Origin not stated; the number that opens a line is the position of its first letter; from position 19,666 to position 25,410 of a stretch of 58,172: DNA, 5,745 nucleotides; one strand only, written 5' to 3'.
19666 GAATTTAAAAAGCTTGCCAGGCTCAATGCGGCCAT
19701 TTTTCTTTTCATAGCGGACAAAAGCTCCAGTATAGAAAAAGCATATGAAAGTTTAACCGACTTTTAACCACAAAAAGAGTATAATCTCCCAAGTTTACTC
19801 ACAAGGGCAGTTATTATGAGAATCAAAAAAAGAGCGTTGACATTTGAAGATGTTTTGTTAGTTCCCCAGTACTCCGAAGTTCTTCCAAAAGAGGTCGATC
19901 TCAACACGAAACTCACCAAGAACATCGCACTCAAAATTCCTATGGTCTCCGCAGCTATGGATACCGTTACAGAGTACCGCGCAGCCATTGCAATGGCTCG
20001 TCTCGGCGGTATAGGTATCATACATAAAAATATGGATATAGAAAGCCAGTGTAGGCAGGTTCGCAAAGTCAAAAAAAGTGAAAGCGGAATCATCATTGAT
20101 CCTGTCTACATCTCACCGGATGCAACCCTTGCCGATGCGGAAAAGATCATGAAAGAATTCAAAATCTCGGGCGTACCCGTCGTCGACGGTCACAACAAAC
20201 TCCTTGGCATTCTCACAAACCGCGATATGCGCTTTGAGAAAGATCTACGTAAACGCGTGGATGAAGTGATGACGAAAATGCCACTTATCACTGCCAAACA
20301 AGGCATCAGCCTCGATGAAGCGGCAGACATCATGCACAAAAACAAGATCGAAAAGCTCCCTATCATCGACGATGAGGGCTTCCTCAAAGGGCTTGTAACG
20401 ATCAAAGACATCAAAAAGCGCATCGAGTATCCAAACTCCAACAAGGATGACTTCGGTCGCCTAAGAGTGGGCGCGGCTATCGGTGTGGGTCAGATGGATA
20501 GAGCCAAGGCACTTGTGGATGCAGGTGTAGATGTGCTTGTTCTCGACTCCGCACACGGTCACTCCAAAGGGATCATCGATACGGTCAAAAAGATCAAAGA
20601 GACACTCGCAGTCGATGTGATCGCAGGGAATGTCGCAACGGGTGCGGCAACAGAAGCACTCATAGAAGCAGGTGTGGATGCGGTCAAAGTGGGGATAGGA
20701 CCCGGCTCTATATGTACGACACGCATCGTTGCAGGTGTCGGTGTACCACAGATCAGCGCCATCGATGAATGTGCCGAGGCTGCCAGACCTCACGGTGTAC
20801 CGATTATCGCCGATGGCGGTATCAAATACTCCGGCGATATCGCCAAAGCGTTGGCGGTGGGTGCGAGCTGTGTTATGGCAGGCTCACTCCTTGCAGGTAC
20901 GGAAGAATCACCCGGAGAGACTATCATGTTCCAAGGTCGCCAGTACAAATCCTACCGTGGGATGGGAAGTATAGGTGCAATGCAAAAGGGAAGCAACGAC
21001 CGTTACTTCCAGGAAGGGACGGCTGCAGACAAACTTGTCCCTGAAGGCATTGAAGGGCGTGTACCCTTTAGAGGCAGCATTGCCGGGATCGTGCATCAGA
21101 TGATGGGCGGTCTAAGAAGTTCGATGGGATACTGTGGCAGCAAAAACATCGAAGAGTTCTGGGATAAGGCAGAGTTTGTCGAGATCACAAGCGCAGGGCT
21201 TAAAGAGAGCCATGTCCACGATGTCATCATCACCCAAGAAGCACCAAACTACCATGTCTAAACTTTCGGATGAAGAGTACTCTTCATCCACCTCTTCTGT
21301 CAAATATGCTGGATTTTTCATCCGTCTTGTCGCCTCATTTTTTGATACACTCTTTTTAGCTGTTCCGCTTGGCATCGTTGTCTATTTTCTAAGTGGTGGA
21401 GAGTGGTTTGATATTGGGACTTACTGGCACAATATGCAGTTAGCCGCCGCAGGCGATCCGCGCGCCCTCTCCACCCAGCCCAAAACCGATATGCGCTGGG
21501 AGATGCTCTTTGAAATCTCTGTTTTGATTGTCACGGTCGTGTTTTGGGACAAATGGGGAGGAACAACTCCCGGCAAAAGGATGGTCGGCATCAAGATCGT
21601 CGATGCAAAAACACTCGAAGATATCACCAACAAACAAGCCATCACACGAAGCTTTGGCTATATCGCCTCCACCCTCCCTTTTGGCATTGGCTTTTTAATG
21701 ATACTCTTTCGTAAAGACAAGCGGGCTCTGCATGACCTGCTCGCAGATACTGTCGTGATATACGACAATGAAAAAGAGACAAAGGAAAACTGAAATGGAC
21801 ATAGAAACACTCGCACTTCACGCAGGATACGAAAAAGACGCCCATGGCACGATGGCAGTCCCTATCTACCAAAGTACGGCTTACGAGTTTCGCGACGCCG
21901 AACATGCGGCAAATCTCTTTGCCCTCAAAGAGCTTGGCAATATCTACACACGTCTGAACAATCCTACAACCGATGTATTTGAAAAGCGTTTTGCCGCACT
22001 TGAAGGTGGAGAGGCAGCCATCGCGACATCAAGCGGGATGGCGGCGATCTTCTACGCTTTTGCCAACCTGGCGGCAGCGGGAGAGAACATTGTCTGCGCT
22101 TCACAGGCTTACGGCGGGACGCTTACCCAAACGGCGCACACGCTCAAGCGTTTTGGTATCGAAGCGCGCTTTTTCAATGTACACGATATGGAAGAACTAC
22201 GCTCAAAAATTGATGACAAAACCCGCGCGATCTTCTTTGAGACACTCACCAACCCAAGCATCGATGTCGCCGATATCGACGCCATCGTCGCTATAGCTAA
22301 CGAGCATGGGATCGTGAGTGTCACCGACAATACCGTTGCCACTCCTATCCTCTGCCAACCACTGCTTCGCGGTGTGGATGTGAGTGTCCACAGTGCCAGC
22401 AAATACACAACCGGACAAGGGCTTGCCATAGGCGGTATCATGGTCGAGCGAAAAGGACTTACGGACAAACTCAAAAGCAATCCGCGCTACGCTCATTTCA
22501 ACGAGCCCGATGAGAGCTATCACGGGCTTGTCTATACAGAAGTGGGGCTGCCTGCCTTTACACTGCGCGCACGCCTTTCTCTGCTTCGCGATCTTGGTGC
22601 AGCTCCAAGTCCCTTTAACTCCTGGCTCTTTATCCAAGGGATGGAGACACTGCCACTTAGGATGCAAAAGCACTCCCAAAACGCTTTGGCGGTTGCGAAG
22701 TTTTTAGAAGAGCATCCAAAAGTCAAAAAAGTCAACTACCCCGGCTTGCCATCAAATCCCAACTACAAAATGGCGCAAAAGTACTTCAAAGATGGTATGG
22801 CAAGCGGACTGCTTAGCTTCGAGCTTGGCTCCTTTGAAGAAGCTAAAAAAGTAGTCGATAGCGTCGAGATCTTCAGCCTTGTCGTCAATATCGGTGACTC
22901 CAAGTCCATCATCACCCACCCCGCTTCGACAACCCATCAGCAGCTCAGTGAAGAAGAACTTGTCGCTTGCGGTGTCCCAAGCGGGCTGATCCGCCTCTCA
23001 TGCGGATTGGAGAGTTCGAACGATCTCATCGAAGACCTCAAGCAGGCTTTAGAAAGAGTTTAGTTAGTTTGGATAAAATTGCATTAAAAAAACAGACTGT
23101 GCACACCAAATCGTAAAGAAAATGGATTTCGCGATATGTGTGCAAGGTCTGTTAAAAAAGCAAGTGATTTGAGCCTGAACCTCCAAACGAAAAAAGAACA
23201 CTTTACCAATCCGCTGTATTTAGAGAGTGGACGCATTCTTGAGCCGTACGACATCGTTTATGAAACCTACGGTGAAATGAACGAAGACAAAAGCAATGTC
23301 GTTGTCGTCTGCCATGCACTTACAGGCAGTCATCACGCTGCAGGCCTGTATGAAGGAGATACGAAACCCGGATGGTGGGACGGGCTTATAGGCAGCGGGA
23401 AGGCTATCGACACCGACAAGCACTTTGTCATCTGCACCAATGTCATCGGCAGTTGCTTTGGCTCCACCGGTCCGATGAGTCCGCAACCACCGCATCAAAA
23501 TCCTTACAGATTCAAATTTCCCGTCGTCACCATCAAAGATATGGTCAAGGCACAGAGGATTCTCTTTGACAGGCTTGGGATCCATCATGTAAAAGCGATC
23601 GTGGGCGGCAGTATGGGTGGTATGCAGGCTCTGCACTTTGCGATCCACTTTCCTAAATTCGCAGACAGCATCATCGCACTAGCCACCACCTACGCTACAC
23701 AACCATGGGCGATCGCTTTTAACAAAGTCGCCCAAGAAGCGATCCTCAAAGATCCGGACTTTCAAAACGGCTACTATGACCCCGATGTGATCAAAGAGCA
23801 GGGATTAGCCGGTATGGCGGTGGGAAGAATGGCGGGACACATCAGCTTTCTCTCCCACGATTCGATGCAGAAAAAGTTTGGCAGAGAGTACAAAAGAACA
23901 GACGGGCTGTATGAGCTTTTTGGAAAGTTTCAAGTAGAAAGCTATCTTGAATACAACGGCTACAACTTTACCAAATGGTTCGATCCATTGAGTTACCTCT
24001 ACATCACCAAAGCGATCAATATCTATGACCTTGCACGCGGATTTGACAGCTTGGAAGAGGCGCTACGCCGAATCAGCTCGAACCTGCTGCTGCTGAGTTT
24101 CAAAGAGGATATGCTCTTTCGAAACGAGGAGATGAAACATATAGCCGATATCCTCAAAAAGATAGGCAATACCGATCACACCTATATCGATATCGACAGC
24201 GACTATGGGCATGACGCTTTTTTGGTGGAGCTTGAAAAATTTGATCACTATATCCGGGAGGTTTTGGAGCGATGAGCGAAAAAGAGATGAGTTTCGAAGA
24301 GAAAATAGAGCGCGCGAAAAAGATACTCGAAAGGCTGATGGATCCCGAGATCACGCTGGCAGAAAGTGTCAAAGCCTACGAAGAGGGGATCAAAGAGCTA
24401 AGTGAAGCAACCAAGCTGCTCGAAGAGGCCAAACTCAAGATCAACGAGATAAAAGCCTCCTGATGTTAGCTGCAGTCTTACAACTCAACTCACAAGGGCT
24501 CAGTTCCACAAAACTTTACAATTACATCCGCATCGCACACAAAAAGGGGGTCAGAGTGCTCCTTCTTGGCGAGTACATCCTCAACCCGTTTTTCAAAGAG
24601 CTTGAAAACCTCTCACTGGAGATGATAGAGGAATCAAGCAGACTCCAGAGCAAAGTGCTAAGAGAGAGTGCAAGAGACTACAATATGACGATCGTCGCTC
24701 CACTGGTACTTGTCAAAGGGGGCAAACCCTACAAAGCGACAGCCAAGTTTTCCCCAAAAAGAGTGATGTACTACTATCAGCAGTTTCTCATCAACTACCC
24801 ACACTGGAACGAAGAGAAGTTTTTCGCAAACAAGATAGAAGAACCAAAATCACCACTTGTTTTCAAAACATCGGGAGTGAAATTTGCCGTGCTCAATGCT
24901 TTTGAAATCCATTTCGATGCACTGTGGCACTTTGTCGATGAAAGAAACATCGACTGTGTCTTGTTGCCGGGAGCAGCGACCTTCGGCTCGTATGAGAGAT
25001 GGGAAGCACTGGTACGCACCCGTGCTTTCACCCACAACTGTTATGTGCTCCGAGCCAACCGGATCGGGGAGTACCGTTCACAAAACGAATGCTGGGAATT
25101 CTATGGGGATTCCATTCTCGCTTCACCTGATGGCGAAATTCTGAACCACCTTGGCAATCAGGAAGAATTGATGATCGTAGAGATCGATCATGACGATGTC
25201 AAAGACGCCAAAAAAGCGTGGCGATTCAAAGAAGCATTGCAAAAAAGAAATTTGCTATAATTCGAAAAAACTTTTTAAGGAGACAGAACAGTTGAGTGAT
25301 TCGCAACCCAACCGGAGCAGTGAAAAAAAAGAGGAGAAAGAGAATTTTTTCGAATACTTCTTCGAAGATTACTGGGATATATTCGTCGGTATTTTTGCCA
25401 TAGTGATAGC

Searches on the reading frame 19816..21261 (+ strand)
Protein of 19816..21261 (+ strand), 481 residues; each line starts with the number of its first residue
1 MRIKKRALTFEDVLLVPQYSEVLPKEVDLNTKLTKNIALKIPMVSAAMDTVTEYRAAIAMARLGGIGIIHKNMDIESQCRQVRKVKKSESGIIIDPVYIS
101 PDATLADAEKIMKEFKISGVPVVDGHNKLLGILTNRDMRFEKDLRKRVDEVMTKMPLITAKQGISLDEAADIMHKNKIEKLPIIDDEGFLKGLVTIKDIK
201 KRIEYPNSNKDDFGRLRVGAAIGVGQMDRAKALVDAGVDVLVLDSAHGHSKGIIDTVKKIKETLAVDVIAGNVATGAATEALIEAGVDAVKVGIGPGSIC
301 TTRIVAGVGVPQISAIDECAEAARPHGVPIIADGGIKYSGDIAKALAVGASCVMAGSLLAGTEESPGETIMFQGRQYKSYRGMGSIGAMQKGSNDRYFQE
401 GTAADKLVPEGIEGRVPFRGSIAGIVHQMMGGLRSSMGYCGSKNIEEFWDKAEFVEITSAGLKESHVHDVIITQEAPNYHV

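Call 64: search_protein_families(library=pfam, proteins=[window:19816-21261:+], max_evalue=0.00001)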
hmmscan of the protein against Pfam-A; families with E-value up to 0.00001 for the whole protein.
window:19816-21261:+ (481 aa): 4 families
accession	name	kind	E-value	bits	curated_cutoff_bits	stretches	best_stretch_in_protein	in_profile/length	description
PF00478.31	IMPDH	-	4.7e-166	552.4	25.6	1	7-468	1-345/345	IMP dehydrogenase / GMP reductase domain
PF00571.33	CBS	-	5.6e-26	91.1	24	2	95-139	8-52/57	CBS domain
PF03060.21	NMO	-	2.9e-07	30.6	28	0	207-370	81-236/331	Nitronate monooxygenase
PF01070.24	FMN_dh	-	5.6e-07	29.4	24.9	1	255-357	208-303/350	FMN-dependent dehydrogenase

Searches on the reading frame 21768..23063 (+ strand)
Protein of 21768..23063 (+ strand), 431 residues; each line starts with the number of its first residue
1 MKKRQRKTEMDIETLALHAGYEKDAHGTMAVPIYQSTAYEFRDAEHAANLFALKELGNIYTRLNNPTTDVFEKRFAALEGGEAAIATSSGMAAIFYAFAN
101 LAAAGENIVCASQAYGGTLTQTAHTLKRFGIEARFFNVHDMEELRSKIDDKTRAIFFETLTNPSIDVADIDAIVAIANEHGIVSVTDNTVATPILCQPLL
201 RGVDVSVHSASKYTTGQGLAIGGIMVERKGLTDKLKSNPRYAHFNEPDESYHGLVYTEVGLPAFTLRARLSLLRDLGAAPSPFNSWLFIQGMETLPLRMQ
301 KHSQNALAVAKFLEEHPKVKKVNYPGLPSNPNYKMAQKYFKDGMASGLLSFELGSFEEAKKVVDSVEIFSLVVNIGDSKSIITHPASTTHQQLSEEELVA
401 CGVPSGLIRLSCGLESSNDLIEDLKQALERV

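Call 64: search_protein_families(library=pfam, proteins=[window:21768-23063:+], max_evalue=0.00001)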
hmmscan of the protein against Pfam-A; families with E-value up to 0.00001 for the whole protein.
window:21768-23063:+ (431 aa): 3 families
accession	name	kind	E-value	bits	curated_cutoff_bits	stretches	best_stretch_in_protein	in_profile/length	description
PF01053.26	Cys_Met_Meta_PP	-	1.3e-131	439.1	27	1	13-429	1-381/381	Cys/Met metabolism PLP-dependent enzyme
PF01041.23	DegT_DnrJ_EryC1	-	4.6e-10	39.7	19.8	1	64-190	22-148/360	DegT/DnrJ/EryC1/StrS aminotransferase family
PF00155.27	Aminotran_1_2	-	1.2e-06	28.4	19.7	1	66-188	42-186/361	Aminotransferase class I and II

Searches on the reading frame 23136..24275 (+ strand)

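Call 64: search_protein_families(library=pfam, proteins=[window:23136-24275:+], max_evalue=0.00001)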
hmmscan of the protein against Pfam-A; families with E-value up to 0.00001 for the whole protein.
window:23136-24275:+ (379 aa): 1 family
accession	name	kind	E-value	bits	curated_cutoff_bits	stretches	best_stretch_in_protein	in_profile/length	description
PF00561.26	Abhydrolase_1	-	4.8e-22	79.3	25.8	1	54-365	1-244/245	alpha/beta hydrolase fold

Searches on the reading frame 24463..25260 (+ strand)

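Call 64: search_protein_families(library=pfam, proteins=[window:24463-25260:+], max_evalue=0.00001)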
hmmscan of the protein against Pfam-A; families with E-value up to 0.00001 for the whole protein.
window:24463-25260:+ (265 aa): 1 family
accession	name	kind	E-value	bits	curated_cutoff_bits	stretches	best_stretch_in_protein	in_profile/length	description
PF00795.27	CN_hydrolase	-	3.4e-22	79.5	23.2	1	17-250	20-255/256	Carbon-nitrogen hydrolase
